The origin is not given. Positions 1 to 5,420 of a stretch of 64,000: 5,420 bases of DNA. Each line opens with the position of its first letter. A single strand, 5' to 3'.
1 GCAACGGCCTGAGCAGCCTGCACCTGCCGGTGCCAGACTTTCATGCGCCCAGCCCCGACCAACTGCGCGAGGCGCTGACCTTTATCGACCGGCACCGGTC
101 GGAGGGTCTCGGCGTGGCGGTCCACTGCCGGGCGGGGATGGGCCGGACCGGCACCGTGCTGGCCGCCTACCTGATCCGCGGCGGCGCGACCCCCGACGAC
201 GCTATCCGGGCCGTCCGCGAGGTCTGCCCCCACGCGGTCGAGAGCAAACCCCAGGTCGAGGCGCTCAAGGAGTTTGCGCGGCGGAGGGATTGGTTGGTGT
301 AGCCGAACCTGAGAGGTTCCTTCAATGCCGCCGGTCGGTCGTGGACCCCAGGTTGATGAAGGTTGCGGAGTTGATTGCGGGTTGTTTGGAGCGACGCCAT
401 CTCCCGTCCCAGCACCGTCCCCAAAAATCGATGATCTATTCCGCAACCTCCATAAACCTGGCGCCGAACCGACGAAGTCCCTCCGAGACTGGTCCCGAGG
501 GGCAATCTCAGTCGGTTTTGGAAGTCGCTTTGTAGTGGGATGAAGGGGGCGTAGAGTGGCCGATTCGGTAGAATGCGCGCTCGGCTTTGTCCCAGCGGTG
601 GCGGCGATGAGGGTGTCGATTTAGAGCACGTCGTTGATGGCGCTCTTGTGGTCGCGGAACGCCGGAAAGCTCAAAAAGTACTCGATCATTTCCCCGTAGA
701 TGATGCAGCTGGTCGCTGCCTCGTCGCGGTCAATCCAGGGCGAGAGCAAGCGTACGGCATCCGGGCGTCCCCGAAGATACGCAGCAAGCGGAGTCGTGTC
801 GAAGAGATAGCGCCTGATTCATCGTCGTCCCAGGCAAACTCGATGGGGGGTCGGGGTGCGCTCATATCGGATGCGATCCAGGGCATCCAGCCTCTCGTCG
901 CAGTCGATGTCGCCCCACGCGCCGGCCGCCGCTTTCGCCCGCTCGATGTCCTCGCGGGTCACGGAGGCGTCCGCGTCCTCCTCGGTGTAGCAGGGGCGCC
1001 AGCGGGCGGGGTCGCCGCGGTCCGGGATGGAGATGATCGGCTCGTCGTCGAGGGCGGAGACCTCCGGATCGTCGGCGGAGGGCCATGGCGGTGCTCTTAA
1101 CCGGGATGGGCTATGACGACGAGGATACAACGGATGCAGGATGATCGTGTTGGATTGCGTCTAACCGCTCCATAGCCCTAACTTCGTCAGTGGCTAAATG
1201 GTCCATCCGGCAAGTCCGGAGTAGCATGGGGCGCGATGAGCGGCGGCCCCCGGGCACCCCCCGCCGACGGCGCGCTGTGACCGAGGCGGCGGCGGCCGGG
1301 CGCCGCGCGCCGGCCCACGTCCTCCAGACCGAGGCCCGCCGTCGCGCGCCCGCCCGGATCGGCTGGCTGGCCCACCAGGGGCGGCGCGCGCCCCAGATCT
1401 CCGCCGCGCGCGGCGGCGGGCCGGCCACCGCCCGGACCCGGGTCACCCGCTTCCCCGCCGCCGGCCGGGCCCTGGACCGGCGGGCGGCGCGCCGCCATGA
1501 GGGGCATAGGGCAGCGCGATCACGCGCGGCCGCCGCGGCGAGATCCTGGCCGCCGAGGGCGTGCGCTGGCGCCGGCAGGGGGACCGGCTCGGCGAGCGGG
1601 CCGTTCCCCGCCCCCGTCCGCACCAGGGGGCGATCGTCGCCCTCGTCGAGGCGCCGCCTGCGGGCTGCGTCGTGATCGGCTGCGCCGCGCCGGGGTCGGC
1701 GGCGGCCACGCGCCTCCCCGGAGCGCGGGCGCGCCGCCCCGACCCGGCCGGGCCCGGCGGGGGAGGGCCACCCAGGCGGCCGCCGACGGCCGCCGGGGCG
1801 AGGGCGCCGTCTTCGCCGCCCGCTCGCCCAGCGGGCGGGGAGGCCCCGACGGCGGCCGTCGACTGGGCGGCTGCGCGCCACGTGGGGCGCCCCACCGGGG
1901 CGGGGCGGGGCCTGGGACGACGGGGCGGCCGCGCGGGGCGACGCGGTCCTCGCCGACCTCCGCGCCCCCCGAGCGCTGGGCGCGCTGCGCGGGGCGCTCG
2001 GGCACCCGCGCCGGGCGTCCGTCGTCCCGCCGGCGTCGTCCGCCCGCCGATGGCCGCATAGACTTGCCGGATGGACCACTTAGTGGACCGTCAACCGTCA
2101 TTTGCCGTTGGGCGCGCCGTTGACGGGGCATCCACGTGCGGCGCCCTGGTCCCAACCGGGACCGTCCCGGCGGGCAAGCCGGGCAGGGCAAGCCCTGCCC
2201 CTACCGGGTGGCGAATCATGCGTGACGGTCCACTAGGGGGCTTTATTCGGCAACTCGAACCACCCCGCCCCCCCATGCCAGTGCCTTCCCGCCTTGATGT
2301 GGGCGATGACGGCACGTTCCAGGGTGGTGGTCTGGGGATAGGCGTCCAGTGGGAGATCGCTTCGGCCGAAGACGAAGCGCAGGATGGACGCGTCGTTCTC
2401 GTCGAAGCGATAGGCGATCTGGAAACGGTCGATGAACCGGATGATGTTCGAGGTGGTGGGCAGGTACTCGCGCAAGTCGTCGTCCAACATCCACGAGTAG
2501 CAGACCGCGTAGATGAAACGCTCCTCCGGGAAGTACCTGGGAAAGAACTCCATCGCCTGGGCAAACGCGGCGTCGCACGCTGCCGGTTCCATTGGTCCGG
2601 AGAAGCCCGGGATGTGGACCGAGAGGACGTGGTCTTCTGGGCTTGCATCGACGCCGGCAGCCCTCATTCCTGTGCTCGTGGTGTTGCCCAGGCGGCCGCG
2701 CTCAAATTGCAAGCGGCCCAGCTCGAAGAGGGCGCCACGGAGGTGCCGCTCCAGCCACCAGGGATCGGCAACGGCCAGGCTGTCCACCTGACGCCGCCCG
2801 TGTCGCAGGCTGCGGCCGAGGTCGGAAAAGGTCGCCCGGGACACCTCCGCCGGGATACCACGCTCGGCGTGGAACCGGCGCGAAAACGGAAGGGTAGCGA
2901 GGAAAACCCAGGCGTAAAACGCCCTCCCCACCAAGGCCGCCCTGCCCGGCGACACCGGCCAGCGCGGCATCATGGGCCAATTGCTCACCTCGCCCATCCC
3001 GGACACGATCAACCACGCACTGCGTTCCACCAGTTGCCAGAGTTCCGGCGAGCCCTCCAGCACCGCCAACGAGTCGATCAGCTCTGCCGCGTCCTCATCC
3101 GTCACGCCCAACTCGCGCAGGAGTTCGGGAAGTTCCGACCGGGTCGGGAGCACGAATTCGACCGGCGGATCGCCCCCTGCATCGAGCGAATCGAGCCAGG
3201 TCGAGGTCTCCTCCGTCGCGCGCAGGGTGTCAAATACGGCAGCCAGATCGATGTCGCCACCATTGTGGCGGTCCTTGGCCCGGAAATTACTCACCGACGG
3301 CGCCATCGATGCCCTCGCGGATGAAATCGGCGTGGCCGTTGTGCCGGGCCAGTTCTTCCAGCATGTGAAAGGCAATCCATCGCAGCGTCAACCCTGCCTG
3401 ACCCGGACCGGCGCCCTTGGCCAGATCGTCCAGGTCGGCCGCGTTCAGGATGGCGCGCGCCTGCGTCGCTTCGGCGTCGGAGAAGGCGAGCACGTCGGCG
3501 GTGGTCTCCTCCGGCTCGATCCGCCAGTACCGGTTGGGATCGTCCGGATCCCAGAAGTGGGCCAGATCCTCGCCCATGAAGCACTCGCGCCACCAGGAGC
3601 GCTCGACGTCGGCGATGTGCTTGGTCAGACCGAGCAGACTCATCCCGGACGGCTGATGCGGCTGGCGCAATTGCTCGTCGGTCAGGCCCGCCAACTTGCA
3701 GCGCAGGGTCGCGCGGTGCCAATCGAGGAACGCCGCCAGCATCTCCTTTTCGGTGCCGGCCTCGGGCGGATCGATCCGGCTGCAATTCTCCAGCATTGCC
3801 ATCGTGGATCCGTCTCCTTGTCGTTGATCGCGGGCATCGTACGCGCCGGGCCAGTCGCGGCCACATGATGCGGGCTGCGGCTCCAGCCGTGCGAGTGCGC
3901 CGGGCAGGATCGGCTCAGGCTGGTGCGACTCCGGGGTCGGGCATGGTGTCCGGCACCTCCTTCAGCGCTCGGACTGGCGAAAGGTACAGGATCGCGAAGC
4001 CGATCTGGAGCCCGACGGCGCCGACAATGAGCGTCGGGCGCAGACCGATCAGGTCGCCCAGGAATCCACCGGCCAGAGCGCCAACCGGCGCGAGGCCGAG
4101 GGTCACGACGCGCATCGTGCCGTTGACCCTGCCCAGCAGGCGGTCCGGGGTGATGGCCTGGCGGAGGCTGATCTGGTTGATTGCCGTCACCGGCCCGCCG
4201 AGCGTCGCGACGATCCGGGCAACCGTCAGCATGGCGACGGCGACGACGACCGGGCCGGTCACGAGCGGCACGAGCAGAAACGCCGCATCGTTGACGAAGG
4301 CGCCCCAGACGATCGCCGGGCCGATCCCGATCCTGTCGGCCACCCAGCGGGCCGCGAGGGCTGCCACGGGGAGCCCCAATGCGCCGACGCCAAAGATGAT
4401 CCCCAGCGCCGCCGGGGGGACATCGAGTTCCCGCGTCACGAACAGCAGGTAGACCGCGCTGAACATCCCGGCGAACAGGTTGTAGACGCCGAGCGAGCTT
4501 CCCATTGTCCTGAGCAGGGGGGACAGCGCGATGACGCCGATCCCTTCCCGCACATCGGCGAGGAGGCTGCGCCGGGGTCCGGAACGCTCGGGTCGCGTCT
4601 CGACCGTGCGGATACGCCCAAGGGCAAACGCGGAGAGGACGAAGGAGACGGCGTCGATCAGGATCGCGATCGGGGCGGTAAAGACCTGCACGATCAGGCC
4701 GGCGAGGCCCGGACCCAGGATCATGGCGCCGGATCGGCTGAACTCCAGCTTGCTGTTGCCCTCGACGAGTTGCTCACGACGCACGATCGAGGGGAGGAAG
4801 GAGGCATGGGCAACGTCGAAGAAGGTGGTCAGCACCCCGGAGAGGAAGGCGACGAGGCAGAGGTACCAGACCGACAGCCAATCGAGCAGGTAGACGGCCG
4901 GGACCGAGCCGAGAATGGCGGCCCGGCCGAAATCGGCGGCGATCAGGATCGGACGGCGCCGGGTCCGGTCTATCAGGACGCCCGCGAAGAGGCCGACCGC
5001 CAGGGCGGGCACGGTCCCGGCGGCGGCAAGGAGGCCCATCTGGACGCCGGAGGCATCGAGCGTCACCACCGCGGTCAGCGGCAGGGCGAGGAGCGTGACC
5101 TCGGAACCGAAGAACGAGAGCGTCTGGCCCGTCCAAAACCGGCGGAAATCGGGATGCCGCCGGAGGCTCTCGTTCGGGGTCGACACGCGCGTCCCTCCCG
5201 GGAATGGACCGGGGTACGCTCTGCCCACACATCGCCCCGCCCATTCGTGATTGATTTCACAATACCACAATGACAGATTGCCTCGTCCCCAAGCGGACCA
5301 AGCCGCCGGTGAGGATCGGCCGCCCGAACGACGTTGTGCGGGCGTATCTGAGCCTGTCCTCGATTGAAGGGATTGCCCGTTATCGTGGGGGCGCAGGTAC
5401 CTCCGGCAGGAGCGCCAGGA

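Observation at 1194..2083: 890-bp hyper-GC cassette bounded by 23-bp terminal inverted repeats and TGG flanks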

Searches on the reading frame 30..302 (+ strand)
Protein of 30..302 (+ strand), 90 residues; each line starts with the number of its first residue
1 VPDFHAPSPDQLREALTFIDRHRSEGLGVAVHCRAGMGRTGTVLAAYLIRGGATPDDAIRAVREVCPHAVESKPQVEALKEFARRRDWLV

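Call 70: search_protein_families(library=pfam, proteins=[window:30-302:+], max_evalue=0.1)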
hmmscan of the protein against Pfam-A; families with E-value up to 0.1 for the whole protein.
window:30-302:+ (90 aa): 9 families
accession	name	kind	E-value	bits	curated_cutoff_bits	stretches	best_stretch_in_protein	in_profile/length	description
PF22785.1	Tc-R-P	-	9.2e-17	62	27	1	1-53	54-106/106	Polymorphic toxin system, DSP-PTPase phosphatase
PF00782.25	DSPc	-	2.3e-13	50.5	33.5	1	10-84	57-132/133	Dual specificity phosphatase, catalytic domain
PF22784.1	PTP-SAK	-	1e-11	45.5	27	1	2-75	63-132/153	Swiss Army Knife protein, DSP-PTPase phosphatase domain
PF22741.1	PTP-NADK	-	4.3e-06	26.7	27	1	3-69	86-152/163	DSP-PTPase phosphatase fused to NAD+ Kinase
PF00102.32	Y_phosphatase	-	1.8e-05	24.9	20.9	1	9-55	148-198/234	Protein-tyrosine phosphatase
PF13350.11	Y_phosphatase3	-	0.00074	20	22.2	1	9-56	115-158/240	Tyrosine phosphatase family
PF14566.11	PTPlike_phytase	-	0.0023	18.5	27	1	1-47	109-154/158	Inositol hexakisphosphate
PF01168.26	Ala_racemase_N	-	0.016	15.3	24.1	0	47-86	71-110/220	Alanine racemase, N-terminal domain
PF17863.7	AAA_lid_2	-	0.021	15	22.7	0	27-77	11-63/74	AAA lid domain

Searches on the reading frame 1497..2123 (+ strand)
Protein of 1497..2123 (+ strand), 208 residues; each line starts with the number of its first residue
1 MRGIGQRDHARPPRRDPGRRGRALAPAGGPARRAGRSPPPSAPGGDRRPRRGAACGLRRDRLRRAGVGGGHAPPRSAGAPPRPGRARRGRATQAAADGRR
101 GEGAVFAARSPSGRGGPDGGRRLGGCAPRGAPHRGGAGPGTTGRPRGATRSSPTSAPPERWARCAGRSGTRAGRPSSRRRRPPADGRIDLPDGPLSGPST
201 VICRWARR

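Call 7: search_protein_families(library=pfam, proteins=[window:1497-2123:+], max_evalue=1)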
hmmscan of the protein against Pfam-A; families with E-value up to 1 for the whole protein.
window:1497-2123:+ (208 aa): 0 families

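Call 31: find_homologous_proteins(query=window:1510-2058:+, max_evalue=0.001)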
Query window:1510-2058:+: 8000 candidates shared short words with the query, none scored E <= 0.001.
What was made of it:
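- No Pfam hit (call 7) and no homolog of the + strand reading frame in 5.8 billion proteins (call 31).
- Tried and rejected: A search with the cassette's best-preserved frame against 5.8 billion proteins gave no hit at E <= 1e-3 (call 31).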

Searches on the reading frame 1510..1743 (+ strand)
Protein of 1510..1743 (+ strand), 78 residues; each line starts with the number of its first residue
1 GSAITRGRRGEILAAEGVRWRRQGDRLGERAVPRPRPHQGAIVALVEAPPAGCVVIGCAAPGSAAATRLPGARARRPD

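Call 47: search_protein_representatives(protein=window:1510-1743:+)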
Query: 78 residues. Proteins with E-value up to 0.001 (for the whole library): 4; up to 1e-10: 0; up to 1e-30: 0. The best 4 are listed.
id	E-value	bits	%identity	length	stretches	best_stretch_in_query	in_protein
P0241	3.7e-05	40.1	40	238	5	33-58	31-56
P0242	6.7e-05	39.3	47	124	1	3-70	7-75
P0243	7.0e-05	39.2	42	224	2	1-66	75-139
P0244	3.5e-04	37.0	26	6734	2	29-71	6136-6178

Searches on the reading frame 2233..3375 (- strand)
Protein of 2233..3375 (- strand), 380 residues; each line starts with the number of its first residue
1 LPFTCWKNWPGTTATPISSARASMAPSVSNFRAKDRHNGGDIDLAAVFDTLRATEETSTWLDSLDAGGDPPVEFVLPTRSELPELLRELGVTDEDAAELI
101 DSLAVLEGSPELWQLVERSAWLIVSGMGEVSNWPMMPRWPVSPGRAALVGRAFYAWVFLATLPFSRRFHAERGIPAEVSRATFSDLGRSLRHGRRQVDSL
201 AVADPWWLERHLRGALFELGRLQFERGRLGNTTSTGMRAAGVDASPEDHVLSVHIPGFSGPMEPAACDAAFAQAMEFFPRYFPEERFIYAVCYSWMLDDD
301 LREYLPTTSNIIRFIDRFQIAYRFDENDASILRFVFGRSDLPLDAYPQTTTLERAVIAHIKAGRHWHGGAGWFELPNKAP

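Call 7: search_protein_families(library=pfam, proteins=[window:2233-3375:-], max_evalue=1)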
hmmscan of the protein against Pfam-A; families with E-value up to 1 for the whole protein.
window:2233-3375:- (380 aa): 3 families
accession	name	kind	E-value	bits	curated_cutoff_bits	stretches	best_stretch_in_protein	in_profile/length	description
PF18164.7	GNAT_C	-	2.7e-41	141.2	22.8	1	216-373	1-142/142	GNAT-like C-terminal domain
PF18082.7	NAT_N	-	3.3e-30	106.1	27.8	1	81-214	2-129/129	N-acyltransferase N-terminal domain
PF02627.25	CMD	-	0.15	12.5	23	1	86-116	49-79/84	Carboxymuconolactone decarboxylase family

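Call 32: find_homologous_proteins(query=window:2236-3306:-, max_evalue=1e-30)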
Query seq(357 aa) (357 aa): 319 proteins with E <= 1e-30 among 8000 candidates; the best 120 are listed.
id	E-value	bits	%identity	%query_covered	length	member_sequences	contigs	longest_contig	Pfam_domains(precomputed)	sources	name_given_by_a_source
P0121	1.3e-189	648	82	96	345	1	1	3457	PF18082.8,PF18164.8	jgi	jgi:hypothetical protein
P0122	2.6e-171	588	75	94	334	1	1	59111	PF18082.8,PF18164.8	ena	-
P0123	3.2e-170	584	72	100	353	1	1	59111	PF18082.8,PF18164.8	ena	-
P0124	3.9e-170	584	71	100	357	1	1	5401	PF18082.8,PF18164.8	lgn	-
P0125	6.0e-166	570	74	93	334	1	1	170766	PF18082.8,PF18164.8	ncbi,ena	-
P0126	3.1e-163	561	72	94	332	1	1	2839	PF18082.8,PF18164.8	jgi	jgi:hypothetical protein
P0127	7.6e-134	464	62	93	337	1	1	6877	PF18082.8,PF18164.8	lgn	-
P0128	6.1e-131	455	60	93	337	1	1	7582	PF18082.8,PF18164.8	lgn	-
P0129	6.6e-99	350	51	92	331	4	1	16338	PF18082.8,PF18164.8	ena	-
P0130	7.9e-97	343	52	85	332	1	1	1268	PF18082.8,PF18164.8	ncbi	-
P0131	6.1e-96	340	49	92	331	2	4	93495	PF18082.8,PF18164.8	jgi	-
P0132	3.0e-95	337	52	92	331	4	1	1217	PF18082.8,PF18164.8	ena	-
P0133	3.5e-94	334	50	92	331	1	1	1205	PF18082.8,PF18164.8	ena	-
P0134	1.3e-93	332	50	91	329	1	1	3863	PF18082.8,PF18164.8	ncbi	ncbi:MAG: acyltransferase domain-containing protein [Thermomicrobiales bacterium]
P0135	2.3e-93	331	48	93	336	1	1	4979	PF18082.8,PF18164.8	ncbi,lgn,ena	-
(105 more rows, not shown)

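Call 33: find_encoding_contigs(protein=P0121, flank=5000, max_places=3)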
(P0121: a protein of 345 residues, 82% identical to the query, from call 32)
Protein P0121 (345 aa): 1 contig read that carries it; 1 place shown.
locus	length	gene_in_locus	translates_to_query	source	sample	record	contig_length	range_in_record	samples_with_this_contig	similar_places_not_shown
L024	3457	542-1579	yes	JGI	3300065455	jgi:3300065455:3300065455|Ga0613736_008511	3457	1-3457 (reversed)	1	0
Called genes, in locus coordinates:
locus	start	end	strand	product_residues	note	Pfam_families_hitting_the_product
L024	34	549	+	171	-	PF05163:DinB (weak), PF04978:MST, PF12867:DinB_2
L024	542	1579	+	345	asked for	PF18082:NAT_N, PF18164:GNAT_C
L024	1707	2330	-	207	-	PF00440:TetR_N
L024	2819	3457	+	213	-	?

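Call 34: find_encoding_contigs(protein=P0125, flank=6000, max_places=3)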
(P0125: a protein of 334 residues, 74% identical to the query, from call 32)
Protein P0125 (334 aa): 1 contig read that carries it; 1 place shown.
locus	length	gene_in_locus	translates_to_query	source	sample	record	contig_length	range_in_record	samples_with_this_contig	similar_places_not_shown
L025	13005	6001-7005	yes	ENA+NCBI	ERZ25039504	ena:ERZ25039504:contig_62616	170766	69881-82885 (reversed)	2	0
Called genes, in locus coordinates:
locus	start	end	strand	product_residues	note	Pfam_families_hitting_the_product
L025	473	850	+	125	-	-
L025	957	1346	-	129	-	PF00903:Glyoxalase, PF12681:Glyoxalase_2 (weak)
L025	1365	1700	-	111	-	-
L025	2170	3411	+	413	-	PF12832:MFS_1_like, PF03825:Nuc_H_symport, PF07690:MFS_1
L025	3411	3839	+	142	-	-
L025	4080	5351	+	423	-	PF05977:MFS_3, PF07690:MFS_1, PF13347:MFS_2 (weak), PF07690:MFS_1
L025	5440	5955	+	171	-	PF05163:DinB (weak), PF04978:MST, PF12867:DinB_2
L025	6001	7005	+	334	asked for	PF18082:NAT_N, PF18164:GNAT_C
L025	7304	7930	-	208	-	PF00440:TetR_N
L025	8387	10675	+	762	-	PF03176:MMPL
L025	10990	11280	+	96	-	-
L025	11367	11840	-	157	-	PF08020:DUF1706 (weak), PF12867:DinB_2 (weak)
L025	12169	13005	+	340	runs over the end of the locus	PF04174:CP_ATPgrasp_1, PF14403:CP_ATPgrasp_2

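Call 35: find_encoding_contigs(protein=P0122, flank=6000, max_places=3)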
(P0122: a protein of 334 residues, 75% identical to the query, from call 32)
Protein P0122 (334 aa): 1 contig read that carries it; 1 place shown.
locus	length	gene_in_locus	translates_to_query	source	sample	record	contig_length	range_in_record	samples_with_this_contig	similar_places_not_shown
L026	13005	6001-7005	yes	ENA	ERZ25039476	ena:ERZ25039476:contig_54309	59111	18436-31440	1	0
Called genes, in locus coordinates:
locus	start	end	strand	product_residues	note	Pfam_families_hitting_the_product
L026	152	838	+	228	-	-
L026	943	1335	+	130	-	-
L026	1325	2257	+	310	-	-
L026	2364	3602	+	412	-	PF12832:MFS_1_like, PF03825:Nuc_H_symport, PF07690:MFS_1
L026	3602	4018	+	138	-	-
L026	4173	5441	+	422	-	PF05977:MFS_3, PF07690:MFS_1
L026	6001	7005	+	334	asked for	PF18082:NAT_N, PF18164:GNAT_C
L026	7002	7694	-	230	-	PF00440:TetR_N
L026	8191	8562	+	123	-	-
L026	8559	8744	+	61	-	-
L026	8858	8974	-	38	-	-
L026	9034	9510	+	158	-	PF03176:MMPL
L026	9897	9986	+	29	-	-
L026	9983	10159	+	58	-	PF03176:MMPL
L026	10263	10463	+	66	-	-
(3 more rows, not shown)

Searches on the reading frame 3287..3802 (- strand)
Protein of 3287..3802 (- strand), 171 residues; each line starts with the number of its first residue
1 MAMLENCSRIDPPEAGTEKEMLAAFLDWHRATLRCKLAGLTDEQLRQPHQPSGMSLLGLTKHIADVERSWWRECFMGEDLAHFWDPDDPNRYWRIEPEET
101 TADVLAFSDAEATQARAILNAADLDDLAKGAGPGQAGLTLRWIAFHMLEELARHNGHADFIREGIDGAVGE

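Call 7: search_protein_families(library=pfam, proteins=[window:3287-3802:-], max_evalue=1)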
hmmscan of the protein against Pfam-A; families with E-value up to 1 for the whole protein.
window:3287-3802:- (171 aa): 4 families
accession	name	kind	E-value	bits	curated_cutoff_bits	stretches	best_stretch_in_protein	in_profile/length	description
PF04978.18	MST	-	2e-44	152.1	27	1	22-167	2-149/149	Mycothiol-S-transferase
PF12867.12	DinB_2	-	1.1e-12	49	24.8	1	26-157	2-127/128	DinB superfamily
PF05163.17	DinB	-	9.9e-07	29.3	23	1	22-116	8-105/165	DinB family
PF11716.13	MDMPI_N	-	0.0019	19.3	24.2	1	31-154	6-135/140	Mycothiol maleylpyruvate isomerase N-terminal domain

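Call 20: find_encoding_contigs(protein=window:3287-3802:-, flank=10000, max_places=10)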
Protein window:3287-3802:- (171 aa): no gene with exactly this product is on record in the collection.

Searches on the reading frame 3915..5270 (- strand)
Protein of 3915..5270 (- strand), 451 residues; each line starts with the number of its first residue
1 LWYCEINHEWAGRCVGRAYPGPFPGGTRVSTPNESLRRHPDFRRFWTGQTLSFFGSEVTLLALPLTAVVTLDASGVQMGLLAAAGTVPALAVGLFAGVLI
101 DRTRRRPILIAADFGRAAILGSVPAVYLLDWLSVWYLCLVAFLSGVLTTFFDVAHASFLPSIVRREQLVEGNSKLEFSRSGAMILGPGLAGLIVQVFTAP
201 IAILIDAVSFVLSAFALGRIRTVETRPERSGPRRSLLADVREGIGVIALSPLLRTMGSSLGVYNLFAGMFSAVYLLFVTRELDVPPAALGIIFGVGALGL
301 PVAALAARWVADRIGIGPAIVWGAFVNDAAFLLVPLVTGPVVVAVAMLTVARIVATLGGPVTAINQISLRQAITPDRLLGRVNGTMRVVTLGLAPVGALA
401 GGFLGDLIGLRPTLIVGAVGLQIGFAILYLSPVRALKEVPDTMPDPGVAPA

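Call 70: search_protein_families(library=pfam, proteins=[window:3915-5270:-], max_evalue=0.1)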
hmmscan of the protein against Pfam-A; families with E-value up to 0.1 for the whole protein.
window:3915-5270:- (451 aa): 4 families
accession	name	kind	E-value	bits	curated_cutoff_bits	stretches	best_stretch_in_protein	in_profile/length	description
PF07690.21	MFS_1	-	3.2e-30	105.7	33.4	2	46-388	2-337/347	Major Facilitator Superfamily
PF05977.19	MFS_3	-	1.9e-22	79.9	27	1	38-438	8-400/524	Transmembrane secretion effector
PF00083.30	Sugar_tr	-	0.0012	18.3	22.3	1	394-432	59-97/452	Sugar (and other) transporter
PF11947.13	DUF3464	-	0.023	14.9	25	1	269-315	76-126/149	Photosynthesis affected mutant 68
